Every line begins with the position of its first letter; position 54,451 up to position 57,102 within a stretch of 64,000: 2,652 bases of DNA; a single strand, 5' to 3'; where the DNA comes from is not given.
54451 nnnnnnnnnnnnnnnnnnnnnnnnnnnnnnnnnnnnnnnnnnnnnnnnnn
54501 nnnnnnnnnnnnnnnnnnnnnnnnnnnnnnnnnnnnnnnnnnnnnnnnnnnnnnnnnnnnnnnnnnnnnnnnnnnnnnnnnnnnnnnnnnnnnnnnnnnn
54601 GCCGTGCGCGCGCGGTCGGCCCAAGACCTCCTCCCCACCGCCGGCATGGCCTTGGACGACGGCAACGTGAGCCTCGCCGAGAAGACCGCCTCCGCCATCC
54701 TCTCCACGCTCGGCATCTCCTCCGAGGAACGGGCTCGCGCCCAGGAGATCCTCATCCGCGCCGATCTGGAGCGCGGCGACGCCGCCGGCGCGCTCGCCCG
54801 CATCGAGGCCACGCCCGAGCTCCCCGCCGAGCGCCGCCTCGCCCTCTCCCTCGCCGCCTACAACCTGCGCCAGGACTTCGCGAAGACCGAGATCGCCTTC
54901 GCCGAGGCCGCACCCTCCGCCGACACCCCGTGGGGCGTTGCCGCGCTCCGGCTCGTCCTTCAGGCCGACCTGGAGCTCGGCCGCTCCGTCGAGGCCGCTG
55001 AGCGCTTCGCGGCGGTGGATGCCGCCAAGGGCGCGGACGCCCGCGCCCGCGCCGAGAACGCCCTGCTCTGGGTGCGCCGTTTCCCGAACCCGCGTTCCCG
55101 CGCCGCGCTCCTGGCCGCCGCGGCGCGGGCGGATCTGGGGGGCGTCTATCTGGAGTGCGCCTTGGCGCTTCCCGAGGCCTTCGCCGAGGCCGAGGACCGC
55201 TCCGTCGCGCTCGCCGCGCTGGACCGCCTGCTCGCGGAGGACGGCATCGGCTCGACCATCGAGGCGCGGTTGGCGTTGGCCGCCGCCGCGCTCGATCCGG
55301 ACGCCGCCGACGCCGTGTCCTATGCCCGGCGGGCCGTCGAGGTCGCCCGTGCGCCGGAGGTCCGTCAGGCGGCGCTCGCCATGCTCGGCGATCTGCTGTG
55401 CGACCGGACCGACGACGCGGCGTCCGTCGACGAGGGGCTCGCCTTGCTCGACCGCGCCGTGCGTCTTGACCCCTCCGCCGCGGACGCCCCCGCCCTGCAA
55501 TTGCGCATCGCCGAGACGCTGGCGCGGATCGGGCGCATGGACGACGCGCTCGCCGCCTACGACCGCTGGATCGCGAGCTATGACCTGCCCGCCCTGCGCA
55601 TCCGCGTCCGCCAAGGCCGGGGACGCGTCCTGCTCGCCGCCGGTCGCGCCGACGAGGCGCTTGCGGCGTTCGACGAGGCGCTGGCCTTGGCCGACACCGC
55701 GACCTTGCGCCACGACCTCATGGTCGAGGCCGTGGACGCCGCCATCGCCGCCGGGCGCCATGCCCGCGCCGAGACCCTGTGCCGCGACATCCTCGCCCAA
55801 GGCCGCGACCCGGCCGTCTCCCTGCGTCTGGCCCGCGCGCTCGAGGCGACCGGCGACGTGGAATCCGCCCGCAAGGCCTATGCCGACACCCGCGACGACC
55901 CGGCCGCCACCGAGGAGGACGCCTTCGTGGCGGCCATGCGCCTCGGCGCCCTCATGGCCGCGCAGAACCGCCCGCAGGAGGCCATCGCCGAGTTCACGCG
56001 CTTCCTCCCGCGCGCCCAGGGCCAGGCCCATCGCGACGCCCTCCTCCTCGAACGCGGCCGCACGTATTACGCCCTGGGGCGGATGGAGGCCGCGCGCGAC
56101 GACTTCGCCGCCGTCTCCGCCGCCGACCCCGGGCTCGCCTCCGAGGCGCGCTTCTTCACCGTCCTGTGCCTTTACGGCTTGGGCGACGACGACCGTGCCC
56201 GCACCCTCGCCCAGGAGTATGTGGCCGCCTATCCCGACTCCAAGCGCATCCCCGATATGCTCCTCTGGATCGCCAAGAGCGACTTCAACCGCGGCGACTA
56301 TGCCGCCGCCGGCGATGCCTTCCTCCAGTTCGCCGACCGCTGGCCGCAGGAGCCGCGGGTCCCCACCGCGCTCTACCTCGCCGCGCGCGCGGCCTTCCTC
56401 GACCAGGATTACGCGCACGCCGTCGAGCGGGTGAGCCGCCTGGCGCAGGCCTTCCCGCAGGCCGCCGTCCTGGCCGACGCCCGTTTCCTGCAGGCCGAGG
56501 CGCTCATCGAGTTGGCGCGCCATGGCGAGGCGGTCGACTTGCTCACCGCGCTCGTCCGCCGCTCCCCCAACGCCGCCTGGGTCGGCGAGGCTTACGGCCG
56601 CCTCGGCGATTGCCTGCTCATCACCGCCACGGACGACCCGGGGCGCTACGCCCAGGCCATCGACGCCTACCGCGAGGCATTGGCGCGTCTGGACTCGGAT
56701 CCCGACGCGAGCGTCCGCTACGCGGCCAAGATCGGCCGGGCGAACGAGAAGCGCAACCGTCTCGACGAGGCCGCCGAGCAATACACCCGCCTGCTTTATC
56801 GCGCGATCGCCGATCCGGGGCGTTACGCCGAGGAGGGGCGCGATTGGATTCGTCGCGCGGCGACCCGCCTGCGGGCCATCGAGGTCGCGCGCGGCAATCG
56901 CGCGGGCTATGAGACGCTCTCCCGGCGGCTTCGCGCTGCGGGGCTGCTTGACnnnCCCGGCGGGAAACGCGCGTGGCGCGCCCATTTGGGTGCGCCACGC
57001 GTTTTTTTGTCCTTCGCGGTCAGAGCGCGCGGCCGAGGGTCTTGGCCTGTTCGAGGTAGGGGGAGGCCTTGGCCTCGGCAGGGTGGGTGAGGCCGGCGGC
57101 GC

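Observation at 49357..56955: Operon of two GT-C-like polytopic membrane proteins ending in an Lnt (apolipoprotein N-acyltransferase) - TPR giant fusion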

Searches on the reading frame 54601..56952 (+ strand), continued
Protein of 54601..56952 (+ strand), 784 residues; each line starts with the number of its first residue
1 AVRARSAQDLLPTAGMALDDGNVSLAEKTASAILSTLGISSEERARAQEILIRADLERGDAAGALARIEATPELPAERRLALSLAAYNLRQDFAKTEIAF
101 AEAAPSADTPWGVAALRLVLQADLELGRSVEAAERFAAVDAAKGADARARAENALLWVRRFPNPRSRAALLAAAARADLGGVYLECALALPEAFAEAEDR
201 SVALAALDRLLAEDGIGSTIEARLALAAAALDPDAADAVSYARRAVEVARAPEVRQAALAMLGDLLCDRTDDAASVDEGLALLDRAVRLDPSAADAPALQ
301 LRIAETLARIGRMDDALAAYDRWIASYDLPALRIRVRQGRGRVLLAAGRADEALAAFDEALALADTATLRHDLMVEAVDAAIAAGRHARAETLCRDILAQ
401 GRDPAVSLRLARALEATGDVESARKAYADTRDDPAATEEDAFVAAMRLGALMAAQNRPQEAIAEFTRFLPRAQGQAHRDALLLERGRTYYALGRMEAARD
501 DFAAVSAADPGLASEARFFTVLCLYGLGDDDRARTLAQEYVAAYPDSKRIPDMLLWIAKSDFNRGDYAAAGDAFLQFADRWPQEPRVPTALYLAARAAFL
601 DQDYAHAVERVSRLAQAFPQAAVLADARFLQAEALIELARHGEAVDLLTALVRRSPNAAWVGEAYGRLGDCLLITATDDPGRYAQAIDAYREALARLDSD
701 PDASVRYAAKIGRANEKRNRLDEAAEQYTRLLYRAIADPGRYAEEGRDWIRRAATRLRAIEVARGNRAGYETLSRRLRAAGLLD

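Call 91: search_protein_families(library=ncbifam, proteins=[L096:10097-10717:+, L092:13130-13624:+, L096:11235-11972:+, L096:11954-13090:+, L096:13066-13764:+, L096:7623-10100:+], max_evalue=0.001)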
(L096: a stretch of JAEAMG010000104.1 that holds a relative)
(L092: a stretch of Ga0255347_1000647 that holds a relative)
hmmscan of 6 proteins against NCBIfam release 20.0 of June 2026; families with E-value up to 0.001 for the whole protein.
L096:10097-10717:+ (206 aa): 6 families
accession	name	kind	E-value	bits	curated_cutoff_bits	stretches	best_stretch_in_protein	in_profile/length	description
TIGR02796.1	tolQ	equivalog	1.7e-19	70.5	221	1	13-199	18-215/216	protein TolQ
TIGR02805.1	exbB2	equivalog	9.1e-12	45.3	135.35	1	102-182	50-129/138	TonB-system energizer ExbB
NF008066.0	PRK10801.1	equivalog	4.5e-09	36.1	403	1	97-201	117-220/230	Tol-Pal system protein TolQ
TIGR02797.1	exbB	equivalog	1.3e-08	34.9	206.2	1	37-192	51-202/211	tonB-system energizer ExbB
NF007722.0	PRK10414.1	equivalog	1.5e-06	27.9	402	1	105-180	128-202/244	tol-pal system-associated acyl-CoA thioesterase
NF006527.0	PRK08990.1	equivalog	0.00023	20.6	341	1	86-170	119-201/254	flagellar motor protein PomA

L092:13130-13624:+ (164 aa): 1 family
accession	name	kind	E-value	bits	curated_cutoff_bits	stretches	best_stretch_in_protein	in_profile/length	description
TIGR02801.1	tolR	equivalog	7.4e-06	26.6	127.3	1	34-159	8-126/129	protein TolR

L096:11235-11972:+ (245 aa): 0 families

L096:11954-13090:+ (378 aa): 5 families
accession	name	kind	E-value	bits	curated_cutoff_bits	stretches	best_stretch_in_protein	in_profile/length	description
TIGR03300.1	assembly_YfgL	equivalog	9.9e-20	70.5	285.2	2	74-215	69-210/377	outer membrane protein assembly factor BamB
NF008351.0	PRK11138.1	equivalog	1.4e-16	60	423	2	107-254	253-392/394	outer membrane protein assembly factor BamB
TIGR04528.1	acido_non_PQQ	subfamily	2.3e-06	26.7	650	0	86-152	408-475/493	acido-empty-quinoprotein group A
TIGR03075.1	PQQ_enz_alc_DH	subfamily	4.3e-06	25.6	480.05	0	98-202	57-172/530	PQQ-dependent dehydrogenase, methanol/ethanol family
NF053615.1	SerThrKinAfsKStmc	equivalog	5.3e-05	22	1300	1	104-237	658-784/809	protein serine/threonine kinase AfsK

L096:13066-13764:+ (232 aa): 190 families (the best 25 are shown)
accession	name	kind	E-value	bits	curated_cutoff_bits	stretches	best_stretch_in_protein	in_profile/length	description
TIGR02211.1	LolD_lipo_ex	equivalog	3e-72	242.7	307.75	1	27-231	14-219/221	lipoprotein-releasing ABC transporter ATP-binding protein LolD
NF008639.0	PRK11629.1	equivalog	1.1e-67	227.9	360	1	27-231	19-224/234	lipoprotein-releasing ABC transporter ATP-binding protein LolD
NF007879.0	PRK10584.1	equivalog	4.5e-59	199.9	336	1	30-231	22-224/228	putative ABC transporter ATP-binding protein YbbA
NF007826.0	PRK10535.1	equivalog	1.4e-55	188.8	966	1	19-231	10-221/648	macrolide ABC transporter ATP-binding protein/permease MacB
TIGR02982.1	heterocyst_DevA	subfamily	4.9e-55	186.5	295.8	1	30-231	17-219/220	ABC exporter ATP-binding subunit, DevA family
NF038007.1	ABC_ATP_DarD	equivalog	3.4e-53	180.4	375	1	29-230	16-217/218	darobactin export ABC transporter ATP-binding protein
TIGR02673.1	FtsE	equivalog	7.1e-53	179.4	264.85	1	30-229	14-213/214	cell division ATP-binding protein FtsE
TIGR03608.1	L_ocin_972_ABC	subfamily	3.4e-51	173.7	254.85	1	32-226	12-206/206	putative bacteriocin export ABC transporter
NF007027.0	PRK09493.1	equivalog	2.5e-48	164.5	379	1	30-231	13-214/240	glutamine ABC transporter ATP-binding protein GlnQ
TIGR03265.1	PhnT2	equivalog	2.5e-46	158.5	457.7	1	32-226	18-207/353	putative 2-aminoethylphosphonate ABC transporter ATP-binding protein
NF008428.0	PRK11264.1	equivalog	2.3e-43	148.2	406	1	32-231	17-222/250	L-cystine ABC transporter ATP-binding protein TcyN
TIGR03005.1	ectoine_ehuA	equivalog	3.1e-43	147.8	345.4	1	31-231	13-225/252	ectoine/hydroxyectoine ABC transporter ATP-binding protein EhuA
TIGR02315.1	ABC_phnC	equivalog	3.6e-43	147.8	266.1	1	32-231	16-224/243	phosphonate ABC transporter ATP-binding protein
TIGR00968.1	3a0106s01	subfamily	1e-42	146.3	342.75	1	32-232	14-210/237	sulfate ABC transporter ATP-binding protein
NF040933.2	ABC_arch_GlcV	equivalog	1.2e-39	136.3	450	1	14-224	3-212/357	glucose ABC transporter ATP-binding protein GlcV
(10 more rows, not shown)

L096:7623-10100:+ (825 aa): 8 families
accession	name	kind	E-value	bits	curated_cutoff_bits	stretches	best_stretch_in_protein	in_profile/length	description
TIGR02795.1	tol_pal_ybgF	equivalog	1.7e-38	131.8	90.1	4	582-682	13-113/119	tol-pal system protein YbgF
TIGR03302.1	OM_YfiO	subfamily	7e-29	101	81.4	3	299-352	54-107/239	outer membrane protein assembly factor BamD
NF052312.1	T9SS_PorW_SprE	equivalog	6e-15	54.9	250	1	182-412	121-352/716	type IX secretion system periplasmic lipoprotein PorW/SprE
NF008068.0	PRK10803.1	equivalog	1.7e-14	54.4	383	1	550-611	159-220/263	cell division protein CpoB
NF052415.1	T3SS_chap_SctY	equivalog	1.5e-12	48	70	1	295-376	23-102/106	type III secretion apparatus assembly chaperone SctY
NF040959.1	MamA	equivalog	1.7e-09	37.4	200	0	245-383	42-171/204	magnetosome protein MamA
NF047373.1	BB0259_flg_lyt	exception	1.8e-08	33.6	234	0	501-754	125-334/705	flagellar assembly lytic transglycosylase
NF047371.1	FlcA_CTERM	equivalog_domain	1.6e-07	30.2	300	0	586-716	137-259/646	periplasmic flagellar collar protein FlcA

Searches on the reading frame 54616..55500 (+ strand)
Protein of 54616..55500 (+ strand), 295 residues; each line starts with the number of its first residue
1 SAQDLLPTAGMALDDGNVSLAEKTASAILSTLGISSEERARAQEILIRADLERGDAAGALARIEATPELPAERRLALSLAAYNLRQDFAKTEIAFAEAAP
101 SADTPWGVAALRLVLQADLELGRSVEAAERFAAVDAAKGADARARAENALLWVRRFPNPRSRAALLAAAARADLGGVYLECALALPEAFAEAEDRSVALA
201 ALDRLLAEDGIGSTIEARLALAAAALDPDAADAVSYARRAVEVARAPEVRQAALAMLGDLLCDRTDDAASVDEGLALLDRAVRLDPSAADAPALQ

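Call 57: search_protein_families(library=pfam, proteins=[window:54616-55500:+], max_evalue=1)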
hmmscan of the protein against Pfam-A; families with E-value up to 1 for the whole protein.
window:54616-55500:+ (295 aa): 1 family
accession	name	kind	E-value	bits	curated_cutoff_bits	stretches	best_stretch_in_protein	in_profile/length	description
PF13414.12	TPR_11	-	0.44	10.7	26.8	0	275-291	14-30/42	TPR repeat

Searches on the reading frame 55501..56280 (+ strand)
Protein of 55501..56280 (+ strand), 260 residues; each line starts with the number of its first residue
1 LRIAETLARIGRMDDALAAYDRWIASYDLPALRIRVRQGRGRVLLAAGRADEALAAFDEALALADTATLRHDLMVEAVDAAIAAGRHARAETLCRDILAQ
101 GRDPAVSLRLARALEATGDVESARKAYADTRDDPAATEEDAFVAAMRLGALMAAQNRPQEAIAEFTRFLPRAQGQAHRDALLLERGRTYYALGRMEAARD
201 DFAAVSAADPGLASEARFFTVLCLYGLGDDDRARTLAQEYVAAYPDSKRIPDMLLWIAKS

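Call 57: search_protein_families(library=pfam, proteins=[window:55501-56280:+], max_evalue=1)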
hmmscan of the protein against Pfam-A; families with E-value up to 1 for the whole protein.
window:55501-56280:+ (260 aa): 19 families
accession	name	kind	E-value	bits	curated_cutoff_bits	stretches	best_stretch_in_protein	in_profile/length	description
PF13432.12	TPR_16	-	6.5e-19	68.5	32.7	5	183-247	1-64/65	Tetratricopeptide repeat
PF07719.23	TPR_2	-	1.6e-16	59.4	27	3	39-65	6-32/34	Tetratricopeptide repeat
PF13428.12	TPR_14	-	2.1e-15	56.1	23.5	4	36-66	3-33/44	Tetratricopeptide repeat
PF14559.12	TPR_19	-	5.5e-15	55.9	25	4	81-130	1-51/68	Tetratricopeptide repeat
PF13174.12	TPR_6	-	3.4e-14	52.9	26.3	3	222-247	8-33/33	Tetratricopeptide repeat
PF00515.34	TPR_1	-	6.5e-10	38.8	27.8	2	39-64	6-31/34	Tetratricopeptide repeat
PF13424.12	TPR_12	-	2.6e-09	37.6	30.1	5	2-64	8-75/77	Tetratricopeptide repeat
PF13181.12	TPR_8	-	5.4e-09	35.9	25.7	1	182-210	4-32/34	Tetratricopeptide repeat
PF09976.15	TPR_21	-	2.8e-06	27.7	25.5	2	74-207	46-174/193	Tetratricopeptide repeat-like domain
PF13371.12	TPR_9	-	0.00095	19.6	35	1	181-210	31-60/73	Tetratricopeptide repeat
PF13176.12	TPR_7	-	0.0022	18.4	27.9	0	3-25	5-29/36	Tetratricopeptide repeat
PF10602.15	RPN7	-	0.0026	17.9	29.6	0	108-205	40-139/174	26S proteasome subunit RPN7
PF07721.20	TPR_4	-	0.014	16.4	27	1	39-59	6-26/26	Tetratricopeptide repeat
PF13414.12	TPR_11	-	0.022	14.9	26.8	0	41-63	1-23/42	TPR repeat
PF13374.12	TPR_10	-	0.039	14.4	27.5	1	41-63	9-31/42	Tetratricopeptide repeat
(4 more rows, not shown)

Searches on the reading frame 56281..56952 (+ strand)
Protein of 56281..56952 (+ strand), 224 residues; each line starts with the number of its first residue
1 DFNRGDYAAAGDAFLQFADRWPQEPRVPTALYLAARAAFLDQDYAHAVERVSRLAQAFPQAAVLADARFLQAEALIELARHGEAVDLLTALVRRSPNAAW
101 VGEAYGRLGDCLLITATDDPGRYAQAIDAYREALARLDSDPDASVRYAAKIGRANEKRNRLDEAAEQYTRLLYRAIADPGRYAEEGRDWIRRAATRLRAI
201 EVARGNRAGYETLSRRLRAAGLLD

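Call 57: search_protein_families(library=pfam, proteins=[window:56281-56952:+], max_evalue=1)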
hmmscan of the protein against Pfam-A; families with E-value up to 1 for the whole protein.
window:56281-56952:+ (224 aa): 20 families
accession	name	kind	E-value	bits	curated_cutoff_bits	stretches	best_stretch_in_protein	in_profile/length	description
PF13432.12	TPR_16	-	5.3e-09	36.8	32.7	4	121-177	11-63/65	Tetratricopeptide repeat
PF13174.12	TPR_6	-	7.1e-09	36.2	26.3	1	66-97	1-32/33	Tetratricopeptide repeat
PF13428.12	TPR_14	-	2e-06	28.3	23.5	2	66-108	2-44/44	Tetratricopeptide repeat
PF13525.12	YfiO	-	4.2e-06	27.1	25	1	2-80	16-94/203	Outer membrane lipoprotein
PF13424.12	TPR_12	-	2.3e-05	24.9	30.1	1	121-172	17-72/77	Tetratricopeptide repeat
PF07719.23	TPR_2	-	5.3e-05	23.5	27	1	121-135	15-29/34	Tetratricopeptide repeat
PF12895.13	ANAPC3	-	7.2e-05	23.4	27.2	1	18-88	12-79/82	Anaphase-promoting complex, cyclosome, subunit 3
PF14559.12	TPR_19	-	0.00019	22.1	25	2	121-174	5-54/68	Tetratricopeptide repeat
PF20308.4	TPR-S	-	0.00026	21.9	27.6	1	43-143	1-92/102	Tetratricopeptide Repeats-Sensor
PF09976.15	TPR_21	-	0.00026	21.2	25.5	1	4-140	52-179/193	Tetratricopeptide repeat-like domain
PF13181.12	TPR_8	-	0.00049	20.5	25.7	0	65-97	1-33/34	Tetratricopeptide repeat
PF13176.12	TPR_7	-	0.0099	16.4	27.9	0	121-141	13-32/36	Tetratricopeptide repeat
PF00296.26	Bac_luciferase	-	0.013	15.3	27.9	1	104-203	180-274/314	Luciferase-like monooxygenase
PF13414.12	TPR_11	-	0.014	15.5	26.8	1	121-135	8-22/42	TPR repeat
PF23914.1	TPR_CcmH_CycH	-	0.024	14.9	42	0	122-172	65-114/158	Cytochrome c-type biogenesis protein H TPR domain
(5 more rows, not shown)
